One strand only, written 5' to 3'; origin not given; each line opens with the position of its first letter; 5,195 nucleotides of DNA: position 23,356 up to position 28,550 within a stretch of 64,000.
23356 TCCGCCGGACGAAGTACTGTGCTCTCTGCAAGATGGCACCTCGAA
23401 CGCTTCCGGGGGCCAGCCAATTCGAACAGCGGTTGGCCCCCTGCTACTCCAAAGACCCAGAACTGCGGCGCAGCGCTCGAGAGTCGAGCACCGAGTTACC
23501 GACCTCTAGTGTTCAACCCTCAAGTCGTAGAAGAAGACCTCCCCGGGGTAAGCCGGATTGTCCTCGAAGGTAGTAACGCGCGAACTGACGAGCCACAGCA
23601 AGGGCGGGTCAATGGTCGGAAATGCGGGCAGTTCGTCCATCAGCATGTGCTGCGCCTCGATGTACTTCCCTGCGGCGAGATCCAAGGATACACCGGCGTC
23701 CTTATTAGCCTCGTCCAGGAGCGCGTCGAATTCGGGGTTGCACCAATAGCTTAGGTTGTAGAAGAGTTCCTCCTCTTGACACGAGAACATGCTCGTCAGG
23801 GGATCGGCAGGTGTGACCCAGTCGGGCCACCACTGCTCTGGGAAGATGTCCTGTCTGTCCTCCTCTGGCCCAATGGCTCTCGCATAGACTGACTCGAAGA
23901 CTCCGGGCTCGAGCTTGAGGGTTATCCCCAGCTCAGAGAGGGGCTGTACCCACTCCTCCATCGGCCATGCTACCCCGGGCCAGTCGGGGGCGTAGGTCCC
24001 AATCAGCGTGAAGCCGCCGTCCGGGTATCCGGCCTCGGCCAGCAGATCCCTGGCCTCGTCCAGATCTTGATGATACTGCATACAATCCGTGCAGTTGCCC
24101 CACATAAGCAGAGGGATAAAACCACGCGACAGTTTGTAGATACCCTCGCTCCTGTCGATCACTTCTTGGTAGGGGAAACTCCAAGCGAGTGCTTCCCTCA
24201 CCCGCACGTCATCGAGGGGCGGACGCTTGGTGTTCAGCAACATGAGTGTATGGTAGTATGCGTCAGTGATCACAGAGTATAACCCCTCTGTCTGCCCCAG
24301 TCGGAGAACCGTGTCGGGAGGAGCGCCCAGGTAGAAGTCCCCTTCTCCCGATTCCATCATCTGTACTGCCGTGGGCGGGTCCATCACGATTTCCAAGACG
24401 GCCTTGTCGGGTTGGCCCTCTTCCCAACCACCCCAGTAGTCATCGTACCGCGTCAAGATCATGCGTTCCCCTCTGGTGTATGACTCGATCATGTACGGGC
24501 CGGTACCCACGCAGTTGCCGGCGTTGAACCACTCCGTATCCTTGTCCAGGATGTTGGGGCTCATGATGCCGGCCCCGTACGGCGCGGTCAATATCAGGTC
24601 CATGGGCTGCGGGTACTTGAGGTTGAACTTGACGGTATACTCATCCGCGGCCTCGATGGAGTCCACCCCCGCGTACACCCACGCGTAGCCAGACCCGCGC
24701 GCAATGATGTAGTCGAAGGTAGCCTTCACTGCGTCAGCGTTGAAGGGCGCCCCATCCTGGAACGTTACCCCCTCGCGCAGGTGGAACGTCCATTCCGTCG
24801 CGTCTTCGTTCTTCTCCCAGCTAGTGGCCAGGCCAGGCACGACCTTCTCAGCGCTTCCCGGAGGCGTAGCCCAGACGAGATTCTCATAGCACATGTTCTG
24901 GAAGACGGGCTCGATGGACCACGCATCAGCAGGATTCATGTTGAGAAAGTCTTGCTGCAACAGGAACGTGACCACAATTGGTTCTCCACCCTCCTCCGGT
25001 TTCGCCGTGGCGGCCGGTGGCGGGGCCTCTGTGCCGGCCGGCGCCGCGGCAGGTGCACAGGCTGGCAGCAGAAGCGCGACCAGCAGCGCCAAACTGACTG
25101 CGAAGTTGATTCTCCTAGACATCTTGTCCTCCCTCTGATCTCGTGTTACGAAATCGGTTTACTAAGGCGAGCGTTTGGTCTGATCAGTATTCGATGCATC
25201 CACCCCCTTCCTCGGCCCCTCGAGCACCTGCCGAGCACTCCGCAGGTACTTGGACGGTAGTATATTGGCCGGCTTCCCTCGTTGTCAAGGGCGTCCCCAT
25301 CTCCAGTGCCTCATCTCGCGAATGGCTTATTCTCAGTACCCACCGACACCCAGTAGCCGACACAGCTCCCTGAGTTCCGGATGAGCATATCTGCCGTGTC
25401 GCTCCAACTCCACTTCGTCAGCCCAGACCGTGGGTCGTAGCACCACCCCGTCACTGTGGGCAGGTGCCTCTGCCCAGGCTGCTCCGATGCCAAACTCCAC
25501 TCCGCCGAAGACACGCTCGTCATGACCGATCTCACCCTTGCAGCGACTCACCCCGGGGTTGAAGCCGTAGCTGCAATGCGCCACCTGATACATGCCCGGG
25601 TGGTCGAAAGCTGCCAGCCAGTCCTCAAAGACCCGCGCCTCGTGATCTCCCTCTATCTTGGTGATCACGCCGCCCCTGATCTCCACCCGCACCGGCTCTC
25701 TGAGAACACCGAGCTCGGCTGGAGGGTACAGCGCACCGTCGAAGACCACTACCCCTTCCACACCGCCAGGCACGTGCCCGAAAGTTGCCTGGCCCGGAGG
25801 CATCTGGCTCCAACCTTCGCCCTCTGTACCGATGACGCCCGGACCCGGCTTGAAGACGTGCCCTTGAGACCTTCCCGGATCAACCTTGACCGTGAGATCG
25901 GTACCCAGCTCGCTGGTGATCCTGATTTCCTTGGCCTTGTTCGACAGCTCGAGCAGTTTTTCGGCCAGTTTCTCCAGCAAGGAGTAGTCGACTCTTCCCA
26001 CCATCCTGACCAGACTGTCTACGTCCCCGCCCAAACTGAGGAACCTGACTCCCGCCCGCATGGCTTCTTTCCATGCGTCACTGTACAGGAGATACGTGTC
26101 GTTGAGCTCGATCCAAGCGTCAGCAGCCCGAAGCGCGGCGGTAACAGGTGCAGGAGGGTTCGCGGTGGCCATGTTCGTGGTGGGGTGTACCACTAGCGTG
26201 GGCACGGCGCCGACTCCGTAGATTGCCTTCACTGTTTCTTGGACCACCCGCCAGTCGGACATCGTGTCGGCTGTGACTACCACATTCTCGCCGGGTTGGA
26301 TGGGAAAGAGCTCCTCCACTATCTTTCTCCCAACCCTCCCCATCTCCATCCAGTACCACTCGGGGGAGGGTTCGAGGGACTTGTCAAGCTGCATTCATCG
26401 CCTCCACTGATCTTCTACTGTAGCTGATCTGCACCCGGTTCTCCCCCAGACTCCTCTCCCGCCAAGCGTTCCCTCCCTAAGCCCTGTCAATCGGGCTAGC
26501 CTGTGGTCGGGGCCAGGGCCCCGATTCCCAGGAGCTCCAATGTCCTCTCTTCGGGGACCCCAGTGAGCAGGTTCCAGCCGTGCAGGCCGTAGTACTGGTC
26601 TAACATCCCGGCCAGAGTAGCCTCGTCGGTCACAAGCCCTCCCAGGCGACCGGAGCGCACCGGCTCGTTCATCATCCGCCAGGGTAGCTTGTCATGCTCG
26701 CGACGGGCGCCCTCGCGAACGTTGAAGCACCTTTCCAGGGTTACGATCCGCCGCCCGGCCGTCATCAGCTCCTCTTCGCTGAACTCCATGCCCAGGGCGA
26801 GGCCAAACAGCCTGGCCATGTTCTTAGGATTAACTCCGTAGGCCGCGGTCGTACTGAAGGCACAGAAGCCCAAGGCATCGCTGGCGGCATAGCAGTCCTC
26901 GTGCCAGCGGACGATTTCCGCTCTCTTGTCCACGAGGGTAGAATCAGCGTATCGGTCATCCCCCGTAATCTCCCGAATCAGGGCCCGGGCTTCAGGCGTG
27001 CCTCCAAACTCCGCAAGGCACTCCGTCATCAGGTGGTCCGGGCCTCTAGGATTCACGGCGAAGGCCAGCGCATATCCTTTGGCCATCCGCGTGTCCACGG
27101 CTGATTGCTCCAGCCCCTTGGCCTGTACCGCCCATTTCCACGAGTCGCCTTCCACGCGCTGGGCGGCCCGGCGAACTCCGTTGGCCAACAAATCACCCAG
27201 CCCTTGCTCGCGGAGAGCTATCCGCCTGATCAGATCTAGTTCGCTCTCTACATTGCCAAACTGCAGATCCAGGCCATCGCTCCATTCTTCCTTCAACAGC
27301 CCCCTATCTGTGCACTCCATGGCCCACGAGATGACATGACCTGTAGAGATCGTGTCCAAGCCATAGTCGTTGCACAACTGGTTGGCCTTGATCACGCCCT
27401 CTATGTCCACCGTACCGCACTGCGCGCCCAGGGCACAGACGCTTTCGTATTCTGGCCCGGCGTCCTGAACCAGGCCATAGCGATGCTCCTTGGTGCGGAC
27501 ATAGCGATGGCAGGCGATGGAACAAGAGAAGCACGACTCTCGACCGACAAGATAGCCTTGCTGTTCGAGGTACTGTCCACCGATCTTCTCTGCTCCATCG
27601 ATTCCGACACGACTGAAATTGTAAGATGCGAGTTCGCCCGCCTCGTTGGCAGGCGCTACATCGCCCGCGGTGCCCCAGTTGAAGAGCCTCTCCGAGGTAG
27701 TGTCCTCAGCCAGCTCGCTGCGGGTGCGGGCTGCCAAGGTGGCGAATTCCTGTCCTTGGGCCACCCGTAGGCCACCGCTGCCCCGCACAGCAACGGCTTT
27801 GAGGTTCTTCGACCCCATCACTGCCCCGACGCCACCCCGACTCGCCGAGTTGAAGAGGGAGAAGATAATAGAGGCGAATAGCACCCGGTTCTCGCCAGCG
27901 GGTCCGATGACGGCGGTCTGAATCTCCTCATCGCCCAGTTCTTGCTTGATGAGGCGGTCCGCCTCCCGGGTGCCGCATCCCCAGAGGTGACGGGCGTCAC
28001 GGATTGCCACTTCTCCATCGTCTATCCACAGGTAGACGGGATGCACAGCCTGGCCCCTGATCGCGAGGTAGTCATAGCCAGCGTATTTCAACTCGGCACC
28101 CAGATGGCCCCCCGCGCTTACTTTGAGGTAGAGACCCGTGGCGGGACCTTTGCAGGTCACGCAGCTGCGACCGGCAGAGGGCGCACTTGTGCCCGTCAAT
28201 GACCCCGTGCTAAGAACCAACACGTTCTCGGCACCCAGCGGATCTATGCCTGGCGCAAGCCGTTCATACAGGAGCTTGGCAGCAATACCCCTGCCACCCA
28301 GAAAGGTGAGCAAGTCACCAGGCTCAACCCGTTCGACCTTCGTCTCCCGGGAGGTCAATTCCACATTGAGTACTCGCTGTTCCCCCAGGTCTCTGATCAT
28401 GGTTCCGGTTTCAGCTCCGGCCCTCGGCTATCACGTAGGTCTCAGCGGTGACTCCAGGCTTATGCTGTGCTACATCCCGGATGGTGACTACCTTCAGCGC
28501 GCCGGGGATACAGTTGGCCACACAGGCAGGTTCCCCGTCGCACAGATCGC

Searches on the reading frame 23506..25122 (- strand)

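Call 52: search_protein_families(library=pfam, proteins=[window:23506-25122:-], max_evalue=0.0001)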
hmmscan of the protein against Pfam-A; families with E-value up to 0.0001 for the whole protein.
window:23506-25122:- (538 aa): 1 family
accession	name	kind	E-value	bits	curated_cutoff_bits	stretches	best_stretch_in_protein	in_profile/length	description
PF00496.27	SBP_bac_5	-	3.5e-81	273.6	32.4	1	93-450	1-365/368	Bacterial extracellular solute-binding proteins, family 5 Middle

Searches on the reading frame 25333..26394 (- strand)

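Call 52: search_protein_families(library=pfam, proteins=[window:25333-26394:-], max_evalue=0.0001)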
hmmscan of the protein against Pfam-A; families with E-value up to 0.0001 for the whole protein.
window:25333-26394:- (353 aa): 1 family
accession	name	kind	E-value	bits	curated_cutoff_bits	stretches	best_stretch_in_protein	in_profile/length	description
PF02073.20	Peptidase_M29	-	2.1e-06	27.3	27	0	146-260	195-303/406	Thermophilic metalloprotease (M29)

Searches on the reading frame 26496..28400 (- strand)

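Call 9: search_protein_families(library=pfam, proteins=[window:26496-28400:-], max_evalue=0.001)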
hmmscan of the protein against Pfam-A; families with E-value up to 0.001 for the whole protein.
window:26496-28400:- (634 aa): 2 families
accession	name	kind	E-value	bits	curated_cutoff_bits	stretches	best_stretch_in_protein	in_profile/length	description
PF01314.23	AFOR_C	-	5.2e-117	391.7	27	1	225-626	5-385/385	Aldehyde ferredoxin oxidoreductase, domains 2 & 3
PF02730.20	AFOR_N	-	2.7e-71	239.9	29.8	1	9-207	2-198/199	Aldehyde ferredoxin oxidoreductase, N-terminal domain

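Call 66: search_protein_families(library=ncbifam, proteins=[window:26496-28400:-], max_evalue=1e-20)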
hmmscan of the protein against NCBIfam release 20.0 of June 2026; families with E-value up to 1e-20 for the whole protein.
window:26496-28400:- (634 aa): 1 family
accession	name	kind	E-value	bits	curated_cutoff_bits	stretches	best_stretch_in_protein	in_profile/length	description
NF007354.0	PRK09849.1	equivalog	9.8e-71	239.3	868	1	9-228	11-228/703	aldehyde ferredoxin oxidoreductase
